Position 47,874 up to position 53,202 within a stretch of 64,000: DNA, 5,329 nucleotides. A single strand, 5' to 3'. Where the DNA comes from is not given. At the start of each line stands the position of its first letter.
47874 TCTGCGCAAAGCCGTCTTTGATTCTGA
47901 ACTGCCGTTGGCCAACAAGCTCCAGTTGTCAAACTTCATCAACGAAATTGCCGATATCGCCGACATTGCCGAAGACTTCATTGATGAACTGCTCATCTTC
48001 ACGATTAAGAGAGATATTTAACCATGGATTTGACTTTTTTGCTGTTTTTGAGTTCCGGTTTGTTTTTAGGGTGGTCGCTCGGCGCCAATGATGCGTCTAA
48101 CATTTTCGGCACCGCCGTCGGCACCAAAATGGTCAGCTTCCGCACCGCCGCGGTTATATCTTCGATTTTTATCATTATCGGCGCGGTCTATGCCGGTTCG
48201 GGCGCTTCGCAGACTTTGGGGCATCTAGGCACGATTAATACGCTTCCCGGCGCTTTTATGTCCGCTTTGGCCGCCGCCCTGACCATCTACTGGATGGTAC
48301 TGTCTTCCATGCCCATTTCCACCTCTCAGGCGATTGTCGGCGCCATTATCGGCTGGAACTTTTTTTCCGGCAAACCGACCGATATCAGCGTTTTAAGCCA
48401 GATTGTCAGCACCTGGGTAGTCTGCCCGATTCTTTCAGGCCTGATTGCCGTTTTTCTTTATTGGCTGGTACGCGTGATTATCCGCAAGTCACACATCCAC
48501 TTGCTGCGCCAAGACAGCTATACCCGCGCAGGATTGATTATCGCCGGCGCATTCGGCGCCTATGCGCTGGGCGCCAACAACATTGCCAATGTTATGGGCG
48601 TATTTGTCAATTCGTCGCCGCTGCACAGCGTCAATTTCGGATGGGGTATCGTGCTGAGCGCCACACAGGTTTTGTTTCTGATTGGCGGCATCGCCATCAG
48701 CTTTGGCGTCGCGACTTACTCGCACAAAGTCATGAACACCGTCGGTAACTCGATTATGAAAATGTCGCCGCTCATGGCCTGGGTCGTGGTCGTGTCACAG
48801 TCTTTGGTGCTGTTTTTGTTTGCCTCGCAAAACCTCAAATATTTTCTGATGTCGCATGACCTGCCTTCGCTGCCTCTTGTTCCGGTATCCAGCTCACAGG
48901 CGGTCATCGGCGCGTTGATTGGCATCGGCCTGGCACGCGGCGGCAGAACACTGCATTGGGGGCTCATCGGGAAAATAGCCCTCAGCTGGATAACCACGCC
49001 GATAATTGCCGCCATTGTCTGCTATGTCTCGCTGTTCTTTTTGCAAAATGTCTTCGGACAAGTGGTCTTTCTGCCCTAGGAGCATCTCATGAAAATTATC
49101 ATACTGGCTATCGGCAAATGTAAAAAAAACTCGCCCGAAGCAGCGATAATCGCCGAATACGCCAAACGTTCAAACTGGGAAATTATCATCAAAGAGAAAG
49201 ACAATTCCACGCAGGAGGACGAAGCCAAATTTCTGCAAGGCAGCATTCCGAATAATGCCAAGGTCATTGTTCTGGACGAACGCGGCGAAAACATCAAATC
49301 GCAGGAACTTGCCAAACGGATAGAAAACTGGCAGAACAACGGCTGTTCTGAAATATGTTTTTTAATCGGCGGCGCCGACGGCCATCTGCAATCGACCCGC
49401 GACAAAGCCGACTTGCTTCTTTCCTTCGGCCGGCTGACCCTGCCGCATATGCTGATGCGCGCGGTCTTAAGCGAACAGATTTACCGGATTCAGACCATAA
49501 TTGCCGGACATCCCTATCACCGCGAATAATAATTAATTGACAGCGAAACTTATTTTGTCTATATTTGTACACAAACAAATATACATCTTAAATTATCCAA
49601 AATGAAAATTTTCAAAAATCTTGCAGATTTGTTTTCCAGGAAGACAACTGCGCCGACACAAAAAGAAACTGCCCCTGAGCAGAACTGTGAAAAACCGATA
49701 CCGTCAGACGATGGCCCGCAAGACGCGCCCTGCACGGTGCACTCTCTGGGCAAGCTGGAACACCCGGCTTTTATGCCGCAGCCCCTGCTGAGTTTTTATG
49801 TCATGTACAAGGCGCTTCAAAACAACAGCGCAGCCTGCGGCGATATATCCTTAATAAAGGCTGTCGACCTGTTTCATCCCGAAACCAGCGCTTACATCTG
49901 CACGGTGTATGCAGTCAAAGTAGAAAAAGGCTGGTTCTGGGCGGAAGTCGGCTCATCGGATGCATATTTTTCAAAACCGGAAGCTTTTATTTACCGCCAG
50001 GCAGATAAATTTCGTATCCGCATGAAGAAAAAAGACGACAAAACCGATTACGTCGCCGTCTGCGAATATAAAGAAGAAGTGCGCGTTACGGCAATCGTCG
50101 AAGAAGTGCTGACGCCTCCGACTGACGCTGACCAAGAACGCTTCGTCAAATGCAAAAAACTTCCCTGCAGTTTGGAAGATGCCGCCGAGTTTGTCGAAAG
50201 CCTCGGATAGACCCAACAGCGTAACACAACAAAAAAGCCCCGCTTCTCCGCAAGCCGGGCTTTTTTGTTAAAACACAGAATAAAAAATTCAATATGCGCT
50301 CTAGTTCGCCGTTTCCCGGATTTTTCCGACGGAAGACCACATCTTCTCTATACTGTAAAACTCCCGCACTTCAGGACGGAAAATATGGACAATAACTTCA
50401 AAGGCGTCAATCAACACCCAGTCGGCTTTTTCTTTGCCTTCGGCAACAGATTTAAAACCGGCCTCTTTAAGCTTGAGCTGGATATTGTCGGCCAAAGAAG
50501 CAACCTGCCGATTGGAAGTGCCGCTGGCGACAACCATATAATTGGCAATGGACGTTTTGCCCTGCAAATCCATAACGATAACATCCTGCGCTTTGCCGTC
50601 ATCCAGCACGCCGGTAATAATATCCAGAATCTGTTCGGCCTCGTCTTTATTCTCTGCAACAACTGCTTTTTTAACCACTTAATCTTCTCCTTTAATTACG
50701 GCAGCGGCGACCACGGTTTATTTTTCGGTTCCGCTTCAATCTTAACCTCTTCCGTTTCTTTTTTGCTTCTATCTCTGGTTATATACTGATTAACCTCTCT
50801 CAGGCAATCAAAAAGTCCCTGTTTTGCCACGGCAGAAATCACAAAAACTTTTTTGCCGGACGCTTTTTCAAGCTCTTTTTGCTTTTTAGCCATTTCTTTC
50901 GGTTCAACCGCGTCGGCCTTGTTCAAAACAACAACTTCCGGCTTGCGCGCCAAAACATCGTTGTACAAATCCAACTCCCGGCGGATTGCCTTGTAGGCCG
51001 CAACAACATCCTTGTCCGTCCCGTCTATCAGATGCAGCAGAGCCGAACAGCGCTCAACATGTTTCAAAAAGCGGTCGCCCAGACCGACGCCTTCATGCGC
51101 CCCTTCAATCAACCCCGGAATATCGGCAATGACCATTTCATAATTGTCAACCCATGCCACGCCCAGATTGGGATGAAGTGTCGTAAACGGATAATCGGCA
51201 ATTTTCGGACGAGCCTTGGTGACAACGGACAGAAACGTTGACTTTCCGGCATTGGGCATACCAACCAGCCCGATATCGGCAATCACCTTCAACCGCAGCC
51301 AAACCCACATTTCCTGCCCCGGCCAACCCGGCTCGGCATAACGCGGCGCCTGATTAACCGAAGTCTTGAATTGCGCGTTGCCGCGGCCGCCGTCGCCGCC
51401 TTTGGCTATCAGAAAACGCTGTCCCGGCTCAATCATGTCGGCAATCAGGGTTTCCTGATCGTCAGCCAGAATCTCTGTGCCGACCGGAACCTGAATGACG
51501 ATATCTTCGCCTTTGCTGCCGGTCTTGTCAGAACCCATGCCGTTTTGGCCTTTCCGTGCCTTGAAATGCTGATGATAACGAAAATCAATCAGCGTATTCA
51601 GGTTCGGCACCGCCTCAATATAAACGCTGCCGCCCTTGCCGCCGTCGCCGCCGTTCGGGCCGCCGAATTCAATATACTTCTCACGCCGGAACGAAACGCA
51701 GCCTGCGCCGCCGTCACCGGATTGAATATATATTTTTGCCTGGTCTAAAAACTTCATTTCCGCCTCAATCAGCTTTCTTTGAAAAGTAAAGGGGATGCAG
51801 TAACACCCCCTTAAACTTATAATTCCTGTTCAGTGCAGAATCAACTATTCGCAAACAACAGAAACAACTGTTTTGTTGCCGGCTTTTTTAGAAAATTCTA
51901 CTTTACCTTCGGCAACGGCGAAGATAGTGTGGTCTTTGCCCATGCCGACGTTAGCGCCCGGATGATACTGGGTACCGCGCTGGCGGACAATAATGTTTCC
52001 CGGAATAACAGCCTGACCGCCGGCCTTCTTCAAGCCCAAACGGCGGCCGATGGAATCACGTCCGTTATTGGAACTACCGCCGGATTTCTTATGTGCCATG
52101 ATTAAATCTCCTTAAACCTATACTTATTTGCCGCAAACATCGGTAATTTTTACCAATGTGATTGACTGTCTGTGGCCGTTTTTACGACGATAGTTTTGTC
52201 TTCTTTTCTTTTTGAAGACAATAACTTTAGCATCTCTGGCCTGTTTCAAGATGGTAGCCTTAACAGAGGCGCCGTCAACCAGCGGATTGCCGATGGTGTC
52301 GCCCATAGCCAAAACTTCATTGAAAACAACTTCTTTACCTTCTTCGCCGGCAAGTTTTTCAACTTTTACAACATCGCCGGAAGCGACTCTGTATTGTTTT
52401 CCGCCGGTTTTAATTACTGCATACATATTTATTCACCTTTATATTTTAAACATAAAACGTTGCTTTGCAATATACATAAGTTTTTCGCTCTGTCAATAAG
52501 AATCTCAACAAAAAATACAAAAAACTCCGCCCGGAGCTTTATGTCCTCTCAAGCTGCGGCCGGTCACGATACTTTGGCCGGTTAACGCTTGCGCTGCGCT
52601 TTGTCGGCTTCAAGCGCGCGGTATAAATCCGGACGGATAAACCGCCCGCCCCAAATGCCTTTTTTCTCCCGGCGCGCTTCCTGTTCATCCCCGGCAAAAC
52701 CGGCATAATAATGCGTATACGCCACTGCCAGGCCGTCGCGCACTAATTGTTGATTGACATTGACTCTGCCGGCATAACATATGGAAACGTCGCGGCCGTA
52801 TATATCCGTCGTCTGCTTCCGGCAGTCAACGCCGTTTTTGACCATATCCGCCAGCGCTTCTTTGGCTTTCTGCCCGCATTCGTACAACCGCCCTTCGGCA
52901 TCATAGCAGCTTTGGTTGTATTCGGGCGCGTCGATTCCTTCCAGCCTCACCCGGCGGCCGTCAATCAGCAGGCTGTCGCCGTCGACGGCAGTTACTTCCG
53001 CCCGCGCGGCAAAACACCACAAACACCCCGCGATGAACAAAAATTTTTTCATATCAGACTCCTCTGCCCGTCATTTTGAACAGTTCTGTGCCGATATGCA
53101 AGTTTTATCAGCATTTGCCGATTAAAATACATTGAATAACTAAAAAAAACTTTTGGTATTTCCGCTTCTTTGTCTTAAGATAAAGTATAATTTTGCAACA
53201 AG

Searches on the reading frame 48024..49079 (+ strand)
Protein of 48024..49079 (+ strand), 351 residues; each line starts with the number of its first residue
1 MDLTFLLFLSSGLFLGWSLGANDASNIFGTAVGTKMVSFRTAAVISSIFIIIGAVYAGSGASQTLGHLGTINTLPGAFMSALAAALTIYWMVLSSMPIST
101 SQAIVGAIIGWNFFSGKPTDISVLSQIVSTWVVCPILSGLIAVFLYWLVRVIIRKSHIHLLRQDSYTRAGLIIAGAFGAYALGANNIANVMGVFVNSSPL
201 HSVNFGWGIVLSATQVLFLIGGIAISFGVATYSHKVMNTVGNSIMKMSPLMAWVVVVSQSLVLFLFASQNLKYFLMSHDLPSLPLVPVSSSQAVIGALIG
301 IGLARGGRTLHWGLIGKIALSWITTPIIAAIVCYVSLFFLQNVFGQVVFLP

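Call 74: search_protein_families(library=pfam, proteins=[window:48024-49079:+], max_evalue=0.00001)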
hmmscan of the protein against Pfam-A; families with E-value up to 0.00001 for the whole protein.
window:48024-49079:+ (351 aa): 1 family
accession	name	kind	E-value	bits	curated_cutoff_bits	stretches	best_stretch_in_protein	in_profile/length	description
PF01384.25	PHO4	-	3.9e-51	174.5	33.7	2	20-267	2-298/350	Phosphate transporter family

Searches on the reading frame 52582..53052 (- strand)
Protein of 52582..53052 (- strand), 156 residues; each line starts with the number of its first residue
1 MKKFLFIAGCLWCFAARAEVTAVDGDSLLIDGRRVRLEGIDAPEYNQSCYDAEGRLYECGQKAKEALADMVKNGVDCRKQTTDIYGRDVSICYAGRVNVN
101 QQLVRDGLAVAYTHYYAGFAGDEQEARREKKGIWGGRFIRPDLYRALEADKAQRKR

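Call 4: search_protein_families(library=pfam, proteins=[window:52582-53052:-], max_evalue=0.1)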
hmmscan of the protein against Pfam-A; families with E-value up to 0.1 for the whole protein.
window:52582-53052:- (156 aa): 2 families
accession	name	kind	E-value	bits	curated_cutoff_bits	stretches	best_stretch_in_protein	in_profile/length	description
PF00565.23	SNase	-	1e-16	61.8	21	1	34-134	1-105/107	Staphylococcal nuclease homologue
PF08080.17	zf-RNPHF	-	0.094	12.9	22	0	81-95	2-16/36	RNPHF zinc finger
